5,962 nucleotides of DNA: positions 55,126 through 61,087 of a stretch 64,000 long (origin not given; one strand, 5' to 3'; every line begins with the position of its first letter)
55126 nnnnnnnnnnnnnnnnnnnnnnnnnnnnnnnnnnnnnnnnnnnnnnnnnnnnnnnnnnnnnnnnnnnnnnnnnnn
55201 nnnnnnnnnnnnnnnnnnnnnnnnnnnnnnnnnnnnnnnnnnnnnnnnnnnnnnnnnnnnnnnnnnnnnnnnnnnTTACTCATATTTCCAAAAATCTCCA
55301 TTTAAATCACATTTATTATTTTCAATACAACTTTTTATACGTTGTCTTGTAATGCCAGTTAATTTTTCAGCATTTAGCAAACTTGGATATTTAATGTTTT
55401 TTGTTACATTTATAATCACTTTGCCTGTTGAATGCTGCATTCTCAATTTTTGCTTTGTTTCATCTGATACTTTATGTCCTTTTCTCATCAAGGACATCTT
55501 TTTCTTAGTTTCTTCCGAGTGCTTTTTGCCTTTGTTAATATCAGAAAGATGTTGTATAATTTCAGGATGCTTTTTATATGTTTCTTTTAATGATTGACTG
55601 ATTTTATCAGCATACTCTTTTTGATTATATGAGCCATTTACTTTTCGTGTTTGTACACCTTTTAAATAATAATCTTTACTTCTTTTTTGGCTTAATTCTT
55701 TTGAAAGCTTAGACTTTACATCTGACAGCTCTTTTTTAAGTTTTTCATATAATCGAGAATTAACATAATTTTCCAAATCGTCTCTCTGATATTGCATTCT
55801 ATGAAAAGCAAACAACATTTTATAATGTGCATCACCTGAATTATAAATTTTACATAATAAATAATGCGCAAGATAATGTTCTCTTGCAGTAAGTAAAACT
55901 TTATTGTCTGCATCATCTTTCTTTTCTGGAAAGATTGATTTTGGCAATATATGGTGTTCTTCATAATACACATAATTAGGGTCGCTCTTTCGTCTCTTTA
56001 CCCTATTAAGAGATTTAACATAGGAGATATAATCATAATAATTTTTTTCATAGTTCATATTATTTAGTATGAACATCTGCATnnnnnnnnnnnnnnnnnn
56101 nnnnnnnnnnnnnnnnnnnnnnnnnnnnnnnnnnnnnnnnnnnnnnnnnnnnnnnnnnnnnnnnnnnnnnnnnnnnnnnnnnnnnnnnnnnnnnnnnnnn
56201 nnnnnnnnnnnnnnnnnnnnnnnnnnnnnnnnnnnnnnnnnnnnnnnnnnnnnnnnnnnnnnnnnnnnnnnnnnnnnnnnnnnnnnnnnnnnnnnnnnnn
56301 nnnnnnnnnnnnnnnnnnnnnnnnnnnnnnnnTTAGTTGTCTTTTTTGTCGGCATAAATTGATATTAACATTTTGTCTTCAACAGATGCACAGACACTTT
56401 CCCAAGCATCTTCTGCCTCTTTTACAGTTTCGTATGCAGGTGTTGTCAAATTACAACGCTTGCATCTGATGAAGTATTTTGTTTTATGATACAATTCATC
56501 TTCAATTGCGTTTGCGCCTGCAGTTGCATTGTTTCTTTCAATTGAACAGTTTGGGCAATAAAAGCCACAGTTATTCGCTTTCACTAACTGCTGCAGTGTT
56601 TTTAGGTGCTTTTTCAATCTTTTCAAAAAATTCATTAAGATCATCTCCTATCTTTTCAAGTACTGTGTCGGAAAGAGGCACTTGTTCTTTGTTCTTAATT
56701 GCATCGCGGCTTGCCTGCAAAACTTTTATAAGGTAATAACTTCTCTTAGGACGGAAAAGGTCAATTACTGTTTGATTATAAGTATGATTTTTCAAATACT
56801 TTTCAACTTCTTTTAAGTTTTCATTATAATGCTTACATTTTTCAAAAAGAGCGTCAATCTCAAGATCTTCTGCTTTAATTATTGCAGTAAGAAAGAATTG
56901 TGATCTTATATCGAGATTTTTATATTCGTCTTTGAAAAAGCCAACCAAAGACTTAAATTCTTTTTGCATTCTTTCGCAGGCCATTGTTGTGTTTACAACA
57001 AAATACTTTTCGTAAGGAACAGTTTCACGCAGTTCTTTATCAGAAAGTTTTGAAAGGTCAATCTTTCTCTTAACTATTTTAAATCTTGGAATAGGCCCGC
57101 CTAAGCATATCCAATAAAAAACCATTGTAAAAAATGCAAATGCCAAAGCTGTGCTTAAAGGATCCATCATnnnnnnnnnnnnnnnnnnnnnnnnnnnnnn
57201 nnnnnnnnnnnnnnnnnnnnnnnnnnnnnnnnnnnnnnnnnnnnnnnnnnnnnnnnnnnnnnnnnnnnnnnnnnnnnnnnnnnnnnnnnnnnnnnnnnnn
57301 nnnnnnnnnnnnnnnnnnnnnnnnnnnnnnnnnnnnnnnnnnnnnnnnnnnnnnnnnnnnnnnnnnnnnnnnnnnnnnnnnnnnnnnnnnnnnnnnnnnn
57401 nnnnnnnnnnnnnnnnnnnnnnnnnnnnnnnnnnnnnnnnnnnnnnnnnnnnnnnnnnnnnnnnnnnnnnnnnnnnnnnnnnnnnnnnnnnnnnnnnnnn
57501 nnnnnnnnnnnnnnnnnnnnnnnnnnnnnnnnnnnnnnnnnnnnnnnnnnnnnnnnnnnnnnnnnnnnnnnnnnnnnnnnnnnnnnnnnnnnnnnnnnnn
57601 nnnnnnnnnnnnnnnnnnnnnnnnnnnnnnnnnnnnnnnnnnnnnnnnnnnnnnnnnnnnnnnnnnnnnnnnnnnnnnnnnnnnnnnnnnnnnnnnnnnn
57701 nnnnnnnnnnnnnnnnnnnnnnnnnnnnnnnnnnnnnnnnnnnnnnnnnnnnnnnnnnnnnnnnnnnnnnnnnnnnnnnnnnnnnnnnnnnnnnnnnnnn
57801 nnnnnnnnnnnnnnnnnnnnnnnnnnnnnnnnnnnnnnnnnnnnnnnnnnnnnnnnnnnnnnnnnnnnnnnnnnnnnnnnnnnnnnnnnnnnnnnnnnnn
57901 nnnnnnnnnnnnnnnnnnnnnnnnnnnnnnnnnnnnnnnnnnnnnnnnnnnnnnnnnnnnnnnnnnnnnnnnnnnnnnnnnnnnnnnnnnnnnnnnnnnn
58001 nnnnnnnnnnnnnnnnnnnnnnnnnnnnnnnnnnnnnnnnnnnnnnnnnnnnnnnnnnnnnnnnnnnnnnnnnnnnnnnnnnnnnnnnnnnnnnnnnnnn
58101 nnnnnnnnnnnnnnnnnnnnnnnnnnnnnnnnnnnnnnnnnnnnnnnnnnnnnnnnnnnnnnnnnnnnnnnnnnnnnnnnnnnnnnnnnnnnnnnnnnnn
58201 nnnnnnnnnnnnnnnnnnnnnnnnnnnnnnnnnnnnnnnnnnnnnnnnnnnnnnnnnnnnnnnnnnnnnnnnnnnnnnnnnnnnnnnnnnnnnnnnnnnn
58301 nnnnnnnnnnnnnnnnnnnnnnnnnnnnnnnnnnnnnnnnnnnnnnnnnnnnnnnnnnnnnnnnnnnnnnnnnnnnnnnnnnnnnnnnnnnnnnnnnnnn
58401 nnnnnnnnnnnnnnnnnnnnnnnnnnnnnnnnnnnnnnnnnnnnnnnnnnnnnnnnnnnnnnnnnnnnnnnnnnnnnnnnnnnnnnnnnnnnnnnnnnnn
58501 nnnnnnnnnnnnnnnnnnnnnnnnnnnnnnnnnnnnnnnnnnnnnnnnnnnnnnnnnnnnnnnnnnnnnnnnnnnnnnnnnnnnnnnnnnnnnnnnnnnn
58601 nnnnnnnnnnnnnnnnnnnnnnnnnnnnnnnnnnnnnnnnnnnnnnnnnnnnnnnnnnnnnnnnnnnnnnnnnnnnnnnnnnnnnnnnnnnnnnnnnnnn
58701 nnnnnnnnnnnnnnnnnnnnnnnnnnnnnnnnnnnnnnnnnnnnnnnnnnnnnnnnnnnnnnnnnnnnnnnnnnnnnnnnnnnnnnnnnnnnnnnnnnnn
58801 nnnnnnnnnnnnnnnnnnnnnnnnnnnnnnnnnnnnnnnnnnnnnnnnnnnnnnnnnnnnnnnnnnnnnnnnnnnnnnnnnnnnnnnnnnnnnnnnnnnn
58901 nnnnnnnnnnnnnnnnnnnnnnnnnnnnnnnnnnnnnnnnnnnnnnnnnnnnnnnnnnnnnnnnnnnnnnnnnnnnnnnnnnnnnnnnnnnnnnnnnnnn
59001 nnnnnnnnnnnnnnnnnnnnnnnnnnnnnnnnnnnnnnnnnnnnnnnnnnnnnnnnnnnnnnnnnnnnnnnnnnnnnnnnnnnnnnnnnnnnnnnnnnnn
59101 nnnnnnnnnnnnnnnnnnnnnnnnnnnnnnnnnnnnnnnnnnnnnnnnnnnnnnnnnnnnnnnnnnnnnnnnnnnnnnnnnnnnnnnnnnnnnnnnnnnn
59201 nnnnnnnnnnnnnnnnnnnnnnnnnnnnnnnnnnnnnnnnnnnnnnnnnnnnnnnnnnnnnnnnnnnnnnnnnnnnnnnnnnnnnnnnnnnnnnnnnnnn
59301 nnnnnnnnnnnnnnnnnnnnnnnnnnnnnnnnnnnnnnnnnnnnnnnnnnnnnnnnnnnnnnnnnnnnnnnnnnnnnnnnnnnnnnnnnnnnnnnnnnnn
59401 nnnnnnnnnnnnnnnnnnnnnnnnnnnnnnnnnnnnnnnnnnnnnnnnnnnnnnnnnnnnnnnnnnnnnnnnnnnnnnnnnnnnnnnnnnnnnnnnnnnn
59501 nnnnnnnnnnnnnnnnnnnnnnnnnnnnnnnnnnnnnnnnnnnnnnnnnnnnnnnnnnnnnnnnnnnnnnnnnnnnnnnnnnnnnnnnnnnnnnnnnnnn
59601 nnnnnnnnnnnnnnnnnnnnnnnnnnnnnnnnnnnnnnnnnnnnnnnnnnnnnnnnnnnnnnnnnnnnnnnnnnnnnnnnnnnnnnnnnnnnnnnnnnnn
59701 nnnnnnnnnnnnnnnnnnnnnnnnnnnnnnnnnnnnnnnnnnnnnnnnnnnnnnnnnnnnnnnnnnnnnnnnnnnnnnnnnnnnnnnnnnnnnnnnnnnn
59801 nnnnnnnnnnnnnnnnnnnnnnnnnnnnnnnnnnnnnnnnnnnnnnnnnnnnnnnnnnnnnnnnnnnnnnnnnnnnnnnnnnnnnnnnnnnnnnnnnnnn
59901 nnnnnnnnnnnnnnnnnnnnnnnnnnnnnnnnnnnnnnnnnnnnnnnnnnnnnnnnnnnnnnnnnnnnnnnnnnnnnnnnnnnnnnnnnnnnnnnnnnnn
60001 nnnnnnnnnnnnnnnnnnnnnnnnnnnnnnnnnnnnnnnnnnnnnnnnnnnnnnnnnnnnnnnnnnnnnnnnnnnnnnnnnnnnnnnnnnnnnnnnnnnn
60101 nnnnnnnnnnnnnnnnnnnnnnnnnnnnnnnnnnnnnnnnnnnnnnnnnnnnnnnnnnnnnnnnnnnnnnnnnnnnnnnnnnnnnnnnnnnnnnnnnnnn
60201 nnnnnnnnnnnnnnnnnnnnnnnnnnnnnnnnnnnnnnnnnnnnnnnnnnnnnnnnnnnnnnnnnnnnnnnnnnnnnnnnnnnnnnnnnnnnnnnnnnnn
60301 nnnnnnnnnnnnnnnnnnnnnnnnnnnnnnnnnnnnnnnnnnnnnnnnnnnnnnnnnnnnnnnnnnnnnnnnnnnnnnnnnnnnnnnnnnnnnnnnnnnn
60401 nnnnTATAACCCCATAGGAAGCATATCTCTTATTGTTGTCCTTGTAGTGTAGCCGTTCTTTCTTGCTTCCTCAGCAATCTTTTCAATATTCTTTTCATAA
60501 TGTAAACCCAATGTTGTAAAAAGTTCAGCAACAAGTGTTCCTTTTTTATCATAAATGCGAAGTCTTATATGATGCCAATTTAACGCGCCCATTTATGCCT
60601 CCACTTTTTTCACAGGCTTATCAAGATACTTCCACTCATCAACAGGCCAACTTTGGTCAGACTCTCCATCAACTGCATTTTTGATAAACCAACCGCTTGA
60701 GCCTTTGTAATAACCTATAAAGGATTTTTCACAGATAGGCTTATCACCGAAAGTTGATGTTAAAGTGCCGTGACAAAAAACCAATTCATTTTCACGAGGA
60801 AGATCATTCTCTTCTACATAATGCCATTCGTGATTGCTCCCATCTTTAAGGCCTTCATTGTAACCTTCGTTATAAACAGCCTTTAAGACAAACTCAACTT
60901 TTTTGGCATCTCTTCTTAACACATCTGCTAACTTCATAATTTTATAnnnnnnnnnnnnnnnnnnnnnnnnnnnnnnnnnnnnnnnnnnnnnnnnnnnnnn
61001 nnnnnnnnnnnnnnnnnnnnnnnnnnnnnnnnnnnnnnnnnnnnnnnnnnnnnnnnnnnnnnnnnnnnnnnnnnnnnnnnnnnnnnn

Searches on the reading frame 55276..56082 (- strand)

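Call 10: search_protein_families(library=phrogs, proteins=[window:55276-56082:-], max_evalue=0.01)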
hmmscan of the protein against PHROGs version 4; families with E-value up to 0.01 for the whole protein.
window:55276-56082:- (268 aa): 5 families
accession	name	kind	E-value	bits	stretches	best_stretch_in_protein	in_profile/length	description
phrog_655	-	DNA, RNA and nucleotide metabolism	2.5e-40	140.4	1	5-252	23-188/343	homing endonuclease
phrog_12434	-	DNA, RNA and nucleotide metabolism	1.1e-09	39.2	1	37-137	35-137/292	HNH endonuclease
phrog_314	-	DNA, RNA and nucleotide metabolism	1.2e-07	32.1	1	157-257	279-377/574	homing endonuclease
phrog_10088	-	DNA, RNA and nucleotide metabolism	0.00011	22.5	1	9-81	1-64/331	homing endonuclease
phrog_20162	-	DNA, RNA and nucleotide metabolism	0.0064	17.9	0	211-267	21-81/88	HNH endonuclease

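Call 11: search_protein_families(library=pfam, proteins=[window:55276-56082:-], max_evalue=0.01)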
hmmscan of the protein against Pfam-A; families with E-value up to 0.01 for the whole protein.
window:55276-56082:- (268 aa): 1 family
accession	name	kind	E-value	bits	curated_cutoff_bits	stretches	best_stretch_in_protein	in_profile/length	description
PF07460.16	NUMOD3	-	0.00012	22.4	20.4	1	183-197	23-37/37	NUMOD3 motif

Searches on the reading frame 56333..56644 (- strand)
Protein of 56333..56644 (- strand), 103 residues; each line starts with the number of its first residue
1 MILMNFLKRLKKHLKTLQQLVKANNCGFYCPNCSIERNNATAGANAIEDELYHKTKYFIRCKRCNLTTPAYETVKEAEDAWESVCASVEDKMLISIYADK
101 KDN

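Call 96: search_protein_families(library=phrogs, proteins=[window:56333-56644:-], max_evalue=0.05)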
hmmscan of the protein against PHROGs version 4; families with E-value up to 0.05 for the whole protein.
window:56333-56644:- (103 aa): 4 families
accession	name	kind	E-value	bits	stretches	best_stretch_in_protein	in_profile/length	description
phrog_599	-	moron, auxiliary metabolic gene and host takeover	0.0022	19.2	1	30-86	77-128/262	Lar-like restriction alleviation protein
phrog_4005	-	unknown function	0.012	16.8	1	4-65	1-56/75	-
phrog_1305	-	DNA, RNA and nucleotide metabolism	0.015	15.7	1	26-74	15-65/226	DNA binding protein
phrog_8637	-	unknown function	0.049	14.7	0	30-85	132-181/184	-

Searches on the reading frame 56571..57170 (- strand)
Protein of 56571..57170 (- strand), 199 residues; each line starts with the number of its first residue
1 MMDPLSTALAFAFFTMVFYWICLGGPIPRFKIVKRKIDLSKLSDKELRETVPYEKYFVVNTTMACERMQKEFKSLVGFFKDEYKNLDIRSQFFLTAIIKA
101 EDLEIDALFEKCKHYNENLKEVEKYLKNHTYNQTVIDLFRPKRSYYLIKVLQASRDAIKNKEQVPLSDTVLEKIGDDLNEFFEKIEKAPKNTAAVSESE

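Call 96: search_protein_families(library=phrogs, proteins=[window:56571-57170:-], max_evalue=0.05)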
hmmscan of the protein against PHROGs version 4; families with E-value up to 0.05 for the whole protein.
window:56571-57170:- (199 aa): 1 family
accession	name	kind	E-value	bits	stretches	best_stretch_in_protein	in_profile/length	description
phrog_31888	-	unknown function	0.036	15.5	0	99-138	14-54/94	-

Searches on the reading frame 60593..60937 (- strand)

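Call 96: search_protein_families(library=phrogs, proteins=[window:60593-60937:-], max_evalue=0.05)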
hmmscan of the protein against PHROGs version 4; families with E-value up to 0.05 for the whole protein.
window:60593-60937:- (114 aa): 1 family
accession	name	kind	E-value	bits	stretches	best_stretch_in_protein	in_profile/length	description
phrog_25345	-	unknown function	0.024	15.7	0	17-34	40-56/58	-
